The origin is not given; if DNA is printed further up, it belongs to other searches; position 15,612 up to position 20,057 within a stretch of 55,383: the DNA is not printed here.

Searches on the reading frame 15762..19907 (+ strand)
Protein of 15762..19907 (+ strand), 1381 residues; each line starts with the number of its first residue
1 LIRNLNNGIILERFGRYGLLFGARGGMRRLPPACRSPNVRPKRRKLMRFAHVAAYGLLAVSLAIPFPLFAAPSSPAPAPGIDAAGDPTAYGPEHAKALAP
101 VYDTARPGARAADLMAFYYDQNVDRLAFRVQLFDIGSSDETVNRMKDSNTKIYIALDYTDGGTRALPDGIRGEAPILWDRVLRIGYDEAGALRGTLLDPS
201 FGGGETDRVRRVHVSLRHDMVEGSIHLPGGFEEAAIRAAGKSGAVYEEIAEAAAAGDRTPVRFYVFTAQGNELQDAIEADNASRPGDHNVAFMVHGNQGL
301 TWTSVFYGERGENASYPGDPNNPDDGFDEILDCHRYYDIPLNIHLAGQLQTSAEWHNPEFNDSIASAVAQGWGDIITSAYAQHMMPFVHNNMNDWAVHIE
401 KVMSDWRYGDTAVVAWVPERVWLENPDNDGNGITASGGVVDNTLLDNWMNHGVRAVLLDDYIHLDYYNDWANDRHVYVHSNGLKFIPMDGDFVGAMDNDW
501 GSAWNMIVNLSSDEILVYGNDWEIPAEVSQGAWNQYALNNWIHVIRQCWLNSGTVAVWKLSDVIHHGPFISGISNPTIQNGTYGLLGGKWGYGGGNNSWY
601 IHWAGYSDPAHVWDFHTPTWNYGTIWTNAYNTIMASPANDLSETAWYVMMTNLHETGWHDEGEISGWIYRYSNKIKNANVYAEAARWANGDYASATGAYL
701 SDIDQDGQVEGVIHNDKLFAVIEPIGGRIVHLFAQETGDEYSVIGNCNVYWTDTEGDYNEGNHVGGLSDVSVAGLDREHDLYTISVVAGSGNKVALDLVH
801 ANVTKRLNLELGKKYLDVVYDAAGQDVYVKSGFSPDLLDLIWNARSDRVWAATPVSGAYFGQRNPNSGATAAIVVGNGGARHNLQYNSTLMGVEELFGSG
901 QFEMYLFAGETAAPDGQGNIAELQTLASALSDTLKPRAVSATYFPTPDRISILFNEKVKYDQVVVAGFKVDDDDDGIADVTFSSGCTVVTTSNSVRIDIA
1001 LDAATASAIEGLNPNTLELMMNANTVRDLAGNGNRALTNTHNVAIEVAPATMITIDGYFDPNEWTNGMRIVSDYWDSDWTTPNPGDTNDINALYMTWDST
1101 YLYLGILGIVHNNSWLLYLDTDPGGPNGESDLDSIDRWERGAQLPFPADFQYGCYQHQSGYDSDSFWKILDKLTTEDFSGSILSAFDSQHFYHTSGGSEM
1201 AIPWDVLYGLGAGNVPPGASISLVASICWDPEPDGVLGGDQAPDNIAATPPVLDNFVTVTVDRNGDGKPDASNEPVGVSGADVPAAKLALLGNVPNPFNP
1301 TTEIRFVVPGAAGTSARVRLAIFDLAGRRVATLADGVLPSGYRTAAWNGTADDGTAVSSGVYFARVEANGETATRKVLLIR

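Call 11: search_protein_families(library=pfam, proteins=[window:15762-19907:+], max_evalue=0.001)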
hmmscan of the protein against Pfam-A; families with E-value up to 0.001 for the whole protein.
window:15762-19907:+ (1381 aa): 2 families
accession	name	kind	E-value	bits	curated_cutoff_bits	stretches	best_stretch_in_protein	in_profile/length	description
PF13860.13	FlgD_ig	-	7.1e-08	32.8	27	1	1313-1369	20-76/79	FlgD Ig-like domain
PF13585.12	CHU_C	-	0.0003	21.3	27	0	1306-1375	18-80/86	CHU_C Type IX secretion signal domain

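Call 33: search_protein_families(library=ncbifam, proteins=[window:15762-19907:+], max_evalue=1)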
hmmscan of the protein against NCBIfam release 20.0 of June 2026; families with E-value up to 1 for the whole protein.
window:15762-19907:+ (1381 aa): 5 families
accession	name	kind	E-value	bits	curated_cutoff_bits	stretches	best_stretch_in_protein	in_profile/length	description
TIGR04183.1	Por_Secre_tail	domain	2e-07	30.9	23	1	1295-1378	3-70/72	T9SS type A sorting domain-containing protein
NF033707.1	T9SS_sortase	equivalog_domain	2.2e-07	28.9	420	1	1288-1372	996-1081/1095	type IX secretion system sortase PorU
NF052323.1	T9SSA_dep_M6i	equivalog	2.6e-07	29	600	1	1293-1375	960-1033/1043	T9SS-dependent M6-like inactivated metalloprotease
NF009276.0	PRK12633.1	equivalog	2.8e-05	24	383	1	1311-1370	124-183/234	flagellar basal body rod modification protein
NF005176.1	PRK06655.1-1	equivalog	0.00026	21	230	1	1314-1375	95-158/197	flagellar hook assembly protein FlgD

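Call 63: search_solved_structures(query=window:15762-19907:+, max_evalue=1)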
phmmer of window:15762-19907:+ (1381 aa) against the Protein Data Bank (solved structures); distinct sequences matched with E-value up to 1: 3.
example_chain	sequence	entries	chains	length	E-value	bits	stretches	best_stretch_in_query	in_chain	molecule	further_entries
1k1w_A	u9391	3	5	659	0.0011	19.7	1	328-423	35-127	4-ALPHA-GLUCANOTRANSFERASE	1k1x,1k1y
7eh9_A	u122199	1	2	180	0.0023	18.7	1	1316-1372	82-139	Basal-body rod modification protein FlgD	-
7bhq_A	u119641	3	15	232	0.0038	18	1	1316-1372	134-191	Basal-body rod modification protein FlgD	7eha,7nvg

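Call 91: search_protein_families(library=pfam, proteins=[window:15762-19907:+], max_evalue=1)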
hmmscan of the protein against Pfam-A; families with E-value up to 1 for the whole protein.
window:15762-19907:+ (1381 aa): 4 families
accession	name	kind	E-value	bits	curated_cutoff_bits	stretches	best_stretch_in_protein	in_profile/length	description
PF13860.13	FlgD_ig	-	7.1e-08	32.8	27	1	1313-1369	20-76/79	FlgD Ig-like domain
PF13585.12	CHU_C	-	0.0003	21.3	27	1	1306-1375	18-80/86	CHU_C Type IX secretion signal domain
PF03065.20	Glyco_hydro_57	-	0.0012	18.6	21.2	1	333-425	63-156/291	Glycosyl hydrolase family 57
PF18962.6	Por_Secre_tail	-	0.016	16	27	1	1295-1377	3-73/75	Secretion system C-terminal sorting domain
